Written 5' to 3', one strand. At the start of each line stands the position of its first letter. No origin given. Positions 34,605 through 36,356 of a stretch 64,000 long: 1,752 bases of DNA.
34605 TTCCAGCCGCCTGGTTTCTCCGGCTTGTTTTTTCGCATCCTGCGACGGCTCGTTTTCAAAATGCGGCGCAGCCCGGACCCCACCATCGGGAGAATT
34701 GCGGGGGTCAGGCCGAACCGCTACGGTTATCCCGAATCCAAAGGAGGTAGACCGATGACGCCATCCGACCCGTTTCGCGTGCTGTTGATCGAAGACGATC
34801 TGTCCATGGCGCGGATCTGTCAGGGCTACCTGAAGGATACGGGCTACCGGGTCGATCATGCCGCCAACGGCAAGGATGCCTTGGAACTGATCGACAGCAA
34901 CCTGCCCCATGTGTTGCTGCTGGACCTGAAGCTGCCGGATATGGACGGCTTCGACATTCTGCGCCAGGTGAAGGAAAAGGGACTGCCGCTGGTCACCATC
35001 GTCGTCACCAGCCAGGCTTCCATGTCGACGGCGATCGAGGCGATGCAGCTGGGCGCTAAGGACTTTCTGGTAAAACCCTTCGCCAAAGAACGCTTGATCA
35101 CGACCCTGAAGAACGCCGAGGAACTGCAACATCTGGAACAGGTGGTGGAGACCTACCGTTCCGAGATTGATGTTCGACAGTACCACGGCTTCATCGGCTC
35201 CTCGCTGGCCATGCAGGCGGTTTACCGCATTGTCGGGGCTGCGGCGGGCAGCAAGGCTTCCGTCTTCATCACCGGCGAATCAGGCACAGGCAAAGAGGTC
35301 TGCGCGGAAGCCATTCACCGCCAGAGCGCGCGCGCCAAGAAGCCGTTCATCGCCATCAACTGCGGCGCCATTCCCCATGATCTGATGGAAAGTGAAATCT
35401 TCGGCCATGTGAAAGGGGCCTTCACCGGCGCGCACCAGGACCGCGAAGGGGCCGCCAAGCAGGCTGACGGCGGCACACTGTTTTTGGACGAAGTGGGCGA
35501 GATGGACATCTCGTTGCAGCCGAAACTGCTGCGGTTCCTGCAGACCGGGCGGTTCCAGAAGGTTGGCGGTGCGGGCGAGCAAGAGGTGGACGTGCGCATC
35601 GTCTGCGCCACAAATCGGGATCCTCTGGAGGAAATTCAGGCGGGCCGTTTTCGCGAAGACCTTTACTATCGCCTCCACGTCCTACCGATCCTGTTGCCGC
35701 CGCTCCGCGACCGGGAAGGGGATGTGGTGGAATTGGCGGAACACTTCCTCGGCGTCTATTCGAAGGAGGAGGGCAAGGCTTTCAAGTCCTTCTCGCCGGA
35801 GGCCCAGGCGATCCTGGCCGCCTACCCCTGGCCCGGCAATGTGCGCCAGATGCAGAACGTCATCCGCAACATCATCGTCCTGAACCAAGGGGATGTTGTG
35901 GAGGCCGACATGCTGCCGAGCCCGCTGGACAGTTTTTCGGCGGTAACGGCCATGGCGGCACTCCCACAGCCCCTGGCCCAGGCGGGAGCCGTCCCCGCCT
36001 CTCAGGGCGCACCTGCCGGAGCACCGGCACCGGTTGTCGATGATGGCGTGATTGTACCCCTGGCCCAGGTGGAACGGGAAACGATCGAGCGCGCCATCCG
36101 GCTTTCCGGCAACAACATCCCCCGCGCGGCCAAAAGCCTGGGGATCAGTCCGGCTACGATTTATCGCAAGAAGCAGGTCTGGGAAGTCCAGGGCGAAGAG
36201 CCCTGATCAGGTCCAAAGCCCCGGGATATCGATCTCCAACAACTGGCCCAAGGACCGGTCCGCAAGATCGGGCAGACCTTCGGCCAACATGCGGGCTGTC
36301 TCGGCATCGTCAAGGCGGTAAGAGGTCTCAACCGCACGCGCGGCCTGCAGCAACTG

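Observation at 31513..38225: LuxO-like sigma-54 activator apparently wired to a phosphorelay, a partner-switching module and EPS export through four sigma-54 promoters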

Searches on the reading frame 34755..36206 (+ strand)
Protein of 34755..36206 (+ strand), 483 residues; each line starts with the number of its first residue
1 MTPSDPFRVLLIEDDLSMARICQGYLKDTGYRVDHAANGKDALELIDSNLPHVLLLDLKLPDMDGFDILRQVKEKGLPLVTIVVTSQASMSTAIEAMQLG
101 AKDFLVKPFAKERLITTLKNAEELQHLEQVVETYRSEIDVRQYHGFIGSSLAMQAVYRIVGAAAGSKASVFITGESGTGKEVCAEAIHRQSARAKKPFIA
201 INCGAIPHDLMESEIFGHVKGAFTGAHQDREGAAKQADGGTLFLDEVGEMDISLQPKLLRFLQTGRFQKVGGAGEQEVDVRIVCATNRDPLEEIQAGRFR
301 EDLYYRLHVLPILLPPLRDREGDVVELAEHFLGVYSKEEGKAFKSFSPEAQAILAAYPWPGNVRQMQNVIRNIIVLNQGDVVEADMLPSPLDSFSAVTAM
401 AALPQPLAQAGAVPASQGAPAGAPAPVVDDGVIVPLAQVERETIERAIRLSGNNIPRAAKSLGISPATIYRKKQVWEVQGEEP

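Call 6: search_protein_families(library=pfam, proteins=[window:34755-36206:+])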
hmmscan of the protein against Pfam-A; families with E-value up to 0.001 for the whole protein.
window:34755-36206:+ (483 aa): 8 families
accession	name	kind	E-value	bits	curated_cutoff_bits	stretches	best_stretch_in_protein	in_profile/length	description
PF00158.32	Sigma54_activat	-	4.2e-69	232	20.2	1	147-312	2-167/168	Sigma-54 interaction domain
PF00072.30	Response_reg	-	3.8e-28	98.3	30.2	1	9-118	1-110/111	Response regulator receiver domain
PF14532.12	Sigma54_activ_2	-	2e-23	83.6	25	1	147-317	1-138/138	Sigma-54 interaction domain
PF25601.1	AAA_lid_14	-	3.2e-23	81.8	27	1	318-393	1-76/87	AAA+ ATPase lid domain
PF02954.25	HTH_8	-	6.5e-11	42.2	22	1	436-472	2-38/42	Bacterial regulatory protein, Fis family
PF07728.20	AAA_5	-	2.8e-06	27.8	22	1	170-290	2-125/139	AAA domain (dynein-related subfamily)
PF00004.35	AAA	-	9.3e-05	23.3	21.2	1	171-303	2-127/131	ATPase family associated with various cellular activities (AAA)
PF13191.12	AAA_16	-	0.00087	20.3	32.6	0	148-208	4-66/167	AAA ATPase domain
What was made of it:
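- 34755..36206 (+): SypG/LuxO-family sigma-54 enhancer-binding response regulator (REC, AAA+ with GAFTGA, Fis-type HTH). Pfam (call 6).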

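Call 23: search_protein_families(library=ncbifam, proteins=[window:34755-36206:+], max_evalue=0.00001)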
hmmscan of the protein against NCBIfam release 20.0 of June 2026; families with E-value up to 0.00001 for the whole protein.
window:34755-36206:+ (483 aa): 111 families (the best 25 are shown)
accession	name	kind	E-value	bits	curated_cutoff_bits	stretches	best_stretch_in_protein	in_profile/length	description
NF041946.1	LuxO_transreg_Vib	equivalog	2.7e-180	600.1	800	1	11-477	1-461/463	quorum-sensing sigma-54 dependent transcriptional regulator LuxO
TIGR01818.1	ntrC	equivalog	5.2e-126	421.1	558.6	1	9-472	1-459/463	nitrogen regulation protein NR(I)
NF008469.0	PRK11361.1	equivalog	3.7e-115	385.3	714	1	8-476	6-454/461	acetoacetate metabolism transcriptional regulator AtoC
TIGR02915.1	PEP_resp_reg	equivalog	1.2e-112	377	502.6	1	9-386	1-381/445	PEP-CTERM-box response regulator transcription factor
NF008176.1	PRK10923.1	equivalog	1e-108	363.9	620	1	9-473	6-463/469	nitrogen regulation protein NR(I)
NF007689.0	PRK10365.1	equivalog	3.4e-107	358.9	760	1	6-407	5-402/441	sigma-54-dependent response regulator transcription factor ZraR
NF051870.1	NAssimRespRegNtrX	equivalog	2.9e-101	339.6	600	1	9-393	4-387/452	nitrogen assimilation response regulator NtrX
TIGR01817.1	nifA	equivalog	1.8e-98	330.7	528.85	1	123-469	175-520/534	nif-specific transcriptional activator NifA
NF041552.1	TF_PrdR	equivalog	7.4e-94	315.1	795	1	82-391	201-514/577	sigma-54 dependent transcriptional regulator PrdR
NF003451.0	PRK05022.1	equivalog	2.9e-93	313.3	476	1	116-472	157-504/512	nitric oxide reductase transcriptional regulator NorR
NF011695.0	PRK15115.1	equivalog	4e-93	312.6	763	1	3-387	3-378/445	two-component system response regulator GlrR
NF050807.1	TransRegFlbDCaul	equivalog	1.1e-92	311.3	750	1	28-480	22-442/454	sigma-54-dependent transcriptional regulator FlbD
NF049963.1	RespRegFlgRCampy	domain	7.2e-92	308.5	750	1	9-385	3-375/429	fla regulon two-component system response regulator FlgR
NF038308.1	RNA_repair_RtcR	equivalog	3e-89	300.3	650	1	77-469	110-504/530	RNA repair transcriptional activator RtcR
NF041906.1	V4R_TF_MobR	exception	2.6e-77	260.6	999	1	121-473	211-542/544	phenol degradation transcriptional regulator MobR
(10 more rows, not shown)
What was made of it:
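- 34755..36206 (+): NCBIfam LuxO model 600 bits, below the 800 cut-off (call 23).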

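Call 24: search_solved_structures(query=window:34755-36206:+, max_evalue=1e-30)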
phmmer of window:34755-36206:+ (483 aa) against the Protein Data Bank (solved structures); distinct sequences matched with E-value up to 1e-30: 35.
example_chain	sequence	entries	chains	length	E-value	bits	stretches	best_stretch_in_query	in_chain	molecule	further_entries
5ep0_A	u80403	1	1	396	4.6e-137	460.7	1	8-391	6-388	Putative repressor protein luxO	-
5ep1_A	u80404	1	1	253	3.5e-107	362.2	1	145-391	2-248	Putative repressor protein luxO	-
5ep2_A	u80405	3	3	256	3.5e-107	362.2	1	145-391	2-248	Putative repressor protein luxO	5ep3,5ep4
4l4u_A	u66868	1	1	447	2e-101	343.2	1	7-387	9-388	Transcriptional regulator (NtrC family)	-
1ny5_A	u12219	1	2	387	1e-100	340.9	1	8-385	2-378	transcriptional regulator (NtrC family)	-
3dzd_A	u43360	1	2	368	5.6e-90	305.5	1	8-383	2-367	Transcriptional regulator (NtrC family)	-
1ojl_A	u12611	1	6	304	8.2e-76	258.8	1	146-389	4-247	TRANSCRIPTIONAL REGULATORY PROTEIN ZRAR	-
4ly6_A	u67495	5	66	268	3.8e-73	250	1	132-385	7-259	Transcriptional regulator (NtrC family)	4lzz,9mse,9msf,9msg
1ny6_A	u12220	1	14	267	4.4e-73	249.8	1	133-385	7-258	transcriptional regulator (NtrC family)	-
3m0e_A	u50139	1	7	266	3.3e-72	246.9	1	134-385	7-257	Transcriptional regulator (NtrC family)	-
9qq6_C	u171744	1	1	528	1.9e-71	244.4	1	140-395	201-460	Nif-specific regulatory protein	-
5m7n_A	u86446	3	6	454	4e-71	243.3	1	9-391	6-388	Nitrogen assimilation regulatory protein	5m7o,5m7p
8p53_C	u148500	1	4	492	2e-70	241.1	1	66-474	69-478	Transcriptional regulator FleQ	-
6iy8_A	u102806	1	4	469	3e-69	237.2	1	121-378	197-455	Positive regulator CapR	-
5exx_A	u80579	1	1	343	6.4e-69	236.1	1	143-472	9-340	Transcriptional regulator FleQ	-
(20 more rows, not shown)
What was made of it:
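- Checked: The best solved structure is LuxO 5EP0 (call 24).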

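Call 25: find_homologous_proteins(query=window:34755-36206:+, max_evalue=1e-60)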
Query window:34755-36206:+ (483 aa): 7996 proteins with E <= 1e-60 among 8000 candidates; the best 120 are listed.
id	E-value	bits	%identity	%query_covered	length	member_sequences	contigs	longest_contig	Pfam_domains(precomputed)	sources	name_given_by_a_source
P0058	0.0e+0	1070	100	100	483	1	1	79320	PF00158.33,PF25601.2,PF02954.26,PF14532.13,PF07728.21,PF00072.31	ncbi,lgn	ncbi:MAG: sigma-54-dependent transcriptional regulator [Magnetovibrionaceae bacterium]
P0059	8.1e-191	653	64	97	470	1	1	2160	PF00158.33,PF25601.2,PF02954.26,PF14532.13,PF00072.31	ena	-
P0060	1.2e-189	649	-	-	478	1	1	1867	PF00158.33,PF25601.2,PF14532.13,PF00072.31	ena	-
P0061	1.5e-186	639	62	99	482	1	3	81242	PF00158.33,PF25601.2,PF02954.26,PF14532.13,PF07728.21,PF00072.31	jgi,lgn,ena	jgi:two-component system, repressor protein LuxO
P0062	8.5e-186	636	61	98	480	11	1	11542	PF00158.33,PF25601.2,PF02954.26,PF14532.13,PF07728.21,PF00072.31,PF01078.28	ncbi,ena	-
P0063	8.7e-186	636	63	97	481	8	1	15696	PF00158.33,PF25601.2,PF02954.26,PF14532.13,PF07728.21,PF00072.31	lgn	-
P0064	3.4e-185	634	61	100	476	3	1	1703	PF00158.33,PF25601.2,PF02954.26,PF14532.13,PF07728.21,PF00072.31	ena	-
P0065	4.3e-185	634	61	99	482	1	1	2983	PF00158.33,PF07724.21,PF25601.2,PF02954.26,PF14532.13,PF07728.21,PF00072.31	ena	-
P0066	5.8e-185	634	61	98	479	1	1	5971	PF00158.33,PF25601.2,PF02954.26,PF14532.13,PF07728.21,PF00072.31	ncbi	-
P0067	8.1e-185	633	60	98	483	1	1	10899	PF00158.33,PF25601.2,PF02954.26,PF14532.13,PF07728.21,PF00072.31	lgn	-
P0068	1.9e-184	632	61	97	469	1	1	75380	PF00158.33,PF25601.2,PF02954.26,PF14532.13,PF07728.21,PF00072.31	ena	-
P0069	2.8e-184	631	60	99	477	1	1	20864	PF00158.33,PF25601.2,PF02954.26,PF14532.13,PF07728.21,PF00072.31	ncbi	ncbi:MAG TPA: sigma-54 dependent transcriptional regulator [Gammaproteobacteria bacterium]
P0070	1.4e-183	629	61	98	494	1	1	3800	PF00158.33,PF25601.2,PF02954.26,PF14532.13,PF00072.31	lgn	-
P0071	4.2e-183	627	62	97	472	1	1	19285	PF00158.33,PF25601.2,PF02954.26,PF14532.13,PF00072.31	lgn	-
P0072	8.1e-183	626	61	98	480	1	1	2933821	PF00158.33,PF25601.2,PF02954.26,PF14532.13,PF07728.21,PF00072.31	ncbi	ncbi:MAG: sigma-54-dependent transcriptional regulator [Rhodospirillales bacterium]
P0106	1.1e-177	610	61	99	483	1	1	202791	PF00158.33,PF25601.2,PF02954.26,PF14532.13,PF07728.21,PF00072.31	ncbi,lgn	ncbi:MAG: sigma-54-dependent transcriptional regulator [Magnetovibrionaceae bacterium]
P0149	2.4e-175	602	58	97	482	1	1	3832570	PF00158.33,PF25601.2,PF02954.26,PF14532.13,PF07728.21,PF00072.31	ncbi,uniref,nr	ncbi:sigma-54 dependent transcriptional regulator [Terasakiella sp. SH-1]|uniref:sigma-54-dependent 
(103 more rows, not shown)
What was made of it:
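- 34755..36206 (+): 100% identical to a protein of a Magnetovibrionaceae MAG (call 25).
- Closest known: Vibrio parahaemolyticus scv locus. Same: A Terasakiella bEBP is 58% identical to the window's (P0149, call 25).
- Many 57-64%-identical relatives are labelled LuxO, and some are fused to an Hpt domain (call 25).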

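Call 26: find_encoding_contigs(protein=P0058, flank=10000, max_places=2)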
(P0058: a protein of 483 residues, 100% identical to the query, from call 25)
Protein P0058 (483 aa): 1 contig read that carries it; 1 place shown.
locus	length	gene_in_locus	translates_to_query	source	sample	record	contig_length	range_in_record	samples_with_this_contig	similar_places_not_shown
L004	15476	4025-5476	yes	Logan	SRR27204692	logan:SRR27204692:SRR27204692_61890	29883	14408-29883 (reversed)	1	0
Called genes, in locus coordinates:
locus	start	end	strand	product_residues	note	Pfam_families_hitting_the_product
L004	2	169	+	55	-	?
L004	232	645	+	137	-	-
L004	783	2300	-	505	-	PF13581:HATPase_c_2, PF00072:Response_reg, PF07228:SpoIIE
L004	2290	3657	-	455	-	PF02878:PGM_PMM_I, PF02879:PGM_PMM_II, PF02880:PGM_PMM_III, PF00408:PGM_PMM_IV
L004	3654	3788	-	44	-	-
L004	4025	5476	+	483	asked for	PF00072:Response_reg, PF00158:Sigma54_activat, PF14532:Sigma54_activ_2, PF07728:AAA_5 (weak), PF25601:AAA_lid_14, PF02954:HTH_8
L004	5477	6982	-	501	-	PF00072:Response_reg, PF01627:Hpt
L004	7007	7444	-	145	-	PF00072:Response_reg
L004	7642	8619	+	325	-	PF00248:Aldo_ket_red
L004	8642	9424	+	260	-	-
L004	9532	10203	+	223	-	PF04255:DUF433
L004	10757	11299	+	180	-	PF02525:Flavodoxin_2 (faint), PF03358:FMN_red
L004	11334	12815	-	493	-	PF02696:SelO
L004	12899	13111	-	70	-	-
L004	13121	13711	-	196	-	PF13560:HTH_31 (weak), PF01381:HTH_3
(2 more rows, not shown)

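Call 27: find_encoding_contigs(protein=P0106, flank=10000, max_places=1)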
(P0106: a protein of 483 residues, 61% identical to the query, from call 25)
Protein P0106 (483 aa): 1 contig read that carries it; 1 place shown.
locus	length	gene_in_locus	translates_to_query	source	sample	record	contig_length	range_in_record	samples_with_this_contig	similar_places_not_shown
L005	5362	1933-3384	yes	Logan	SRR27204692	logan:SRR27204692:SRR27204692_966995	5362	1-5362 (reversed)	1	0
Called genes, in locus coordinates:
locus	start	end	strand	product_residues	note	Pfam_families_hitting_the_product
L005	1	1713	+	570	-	?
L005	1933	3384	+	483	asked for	PF00072:Response_reg, PF00158:Sigma54_activat, PF14532:Sigma54_activ_2, PF07728:AAA_5 (weak), PF25601:AAA_lid_14, PF02954:HTH_8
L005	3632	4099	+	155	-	PF00034:Cytochrom_C (faint)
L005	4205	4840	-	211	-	-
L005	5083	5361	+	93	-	?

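Call 58: find_encoding_contigs(protein=P0061, flank=10000, max_places=1)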
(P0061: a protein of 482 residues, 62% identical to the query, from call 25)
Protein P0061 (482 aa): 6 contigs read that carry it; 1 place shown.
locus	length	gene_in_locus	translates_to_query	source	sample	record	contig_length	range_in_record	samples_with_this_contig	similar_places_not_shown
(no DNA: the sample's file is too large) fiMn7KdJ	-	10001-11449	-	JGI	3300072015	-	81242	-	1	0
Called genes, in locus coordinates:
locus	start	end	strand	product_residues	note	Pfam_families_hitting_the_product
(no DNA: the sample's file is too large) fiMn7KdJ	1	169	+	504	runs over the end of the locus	PF02706:Wzz (weak)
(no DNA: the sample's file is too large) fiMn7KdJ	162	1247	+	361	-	PF20706:GT4-conflict (weak), PF13439:Glyco_transf_4, PF13579:Glyco_trans_4_4 (faint), PF00534:Glycos_transf_1, PF13692:Glyco_trans_1_4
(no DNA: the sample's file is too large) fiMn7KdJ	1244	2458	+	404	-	PF13506:Glyco_transf_21 (faint), PF00535:Glycos_transf_2, PF13641:Glyco_tranf_2_3, PF13632:Glyco_trans_2_3 (weak)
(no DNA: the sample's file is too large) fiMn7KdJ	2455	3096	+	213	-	PF02397:Bac_transf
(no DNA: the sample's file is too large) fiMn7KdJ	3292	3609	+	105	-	PF01740:STAS, PF13466:STAS_2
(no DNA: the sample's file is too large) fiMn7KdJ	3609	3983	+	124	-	-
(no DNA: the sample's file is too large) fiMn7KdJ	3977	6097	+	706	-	PF02563:Poly_export, PF10531:SLBB, PF22461:SLBB_2 (weak), PF10531:SLBB, PF22461:SLBB_2 (weak), PF10531:SLBB (weak), PF22461:SLBB_2, PF10531:SLBB, +1 more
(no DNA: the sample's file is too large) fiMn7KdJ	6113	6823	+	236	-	-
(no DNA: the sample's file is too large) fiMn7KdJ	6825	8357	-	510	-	PF13581:HATPase_c_2, PF00072:Response_reg, PF07228:SpoIIE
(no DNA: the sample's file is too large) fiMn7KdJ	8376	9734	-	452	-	PF02878:PGM_PMM_I, PF02879:PGM_PMM_II, PF02880:PGM_PMM_III, PF00408:PGM_PMM_IV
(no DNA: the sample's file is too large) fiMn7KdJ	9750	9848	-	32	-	-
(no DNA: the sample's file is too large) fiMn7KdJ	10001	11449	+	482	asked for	PF00072:Response_reg, PF00158:Sigma54_activat, PF14532:Sigma54_activ_2, PF07728:AAA_5 (weak), PF25601:AAA_lid_14, PF02954:HTH_8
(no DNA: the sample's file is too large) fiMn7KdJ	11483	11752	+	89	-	-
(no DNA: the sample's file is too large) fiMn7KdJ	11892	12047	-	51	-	-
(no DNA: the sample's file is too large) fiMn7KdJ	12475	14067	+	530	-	PF07238:PilZ (weak)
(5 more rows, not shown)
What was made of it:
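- There the block runs straight on to sypE-glmM-small ORF, transcribed on the opposite strand and divergent from the bEBP gene (call 58).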

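Call 59: find_encoding_contigs(protein=P0063, flank=10000, max_places=1)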
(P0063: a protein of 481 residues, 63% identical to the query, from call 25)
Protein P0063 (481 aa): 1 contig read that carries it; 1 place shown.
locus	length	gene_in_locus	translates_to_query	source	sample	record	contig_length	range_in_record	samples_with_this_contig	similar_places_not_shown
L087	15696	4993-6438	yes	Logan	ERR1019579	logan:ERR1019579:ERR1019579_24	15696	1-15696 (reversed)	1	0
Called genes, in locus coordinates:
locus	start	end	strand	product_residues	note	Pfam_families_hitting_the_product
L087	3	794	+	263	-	?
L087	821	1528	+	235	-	PF13614:AAA_31 (faint)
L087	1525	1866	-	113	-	PF01740:STAS, PF13466:STAS_2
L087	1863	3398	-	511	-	PF13581:HATPase_c_2, PF00072:Response_reg, PF07228:SpoIIE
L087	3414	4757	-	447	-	PF02878:PGM_PMM_I, PF02879:PGM_PMM_II, PF02880:PGM_PMM_III, PF00408:PGM_PMM_IV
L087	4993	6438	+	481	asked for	PF00072:Response_reg, PF00158:Sigma54_activat, PF14532:Sigma54_activ_2, PF07728:AAA_5 (weak), PF25601:AAA_lid_14, PF02954:HTH_8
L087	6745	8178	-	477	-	-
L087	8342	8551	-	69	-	-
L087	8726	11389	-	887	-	PF03924:CHASE, PF00512:HisKA, PF02518:HATPase_c, PF00072:Response_reg, PF01627:Hpt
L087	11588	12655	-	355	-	PF00072:Response_reg, PF13487:HD_5, PF01966:HD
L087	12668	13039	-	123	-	PF00072:Response_reg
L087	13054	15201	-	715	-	PF03924:CHASE, PF00989:PAS, PF08448:PAS_4, PF13426:PAS_9, PF08447:PAS_3 (weak), PF00512:HisKA, PF02518:HATPase_c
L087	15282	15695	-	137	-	?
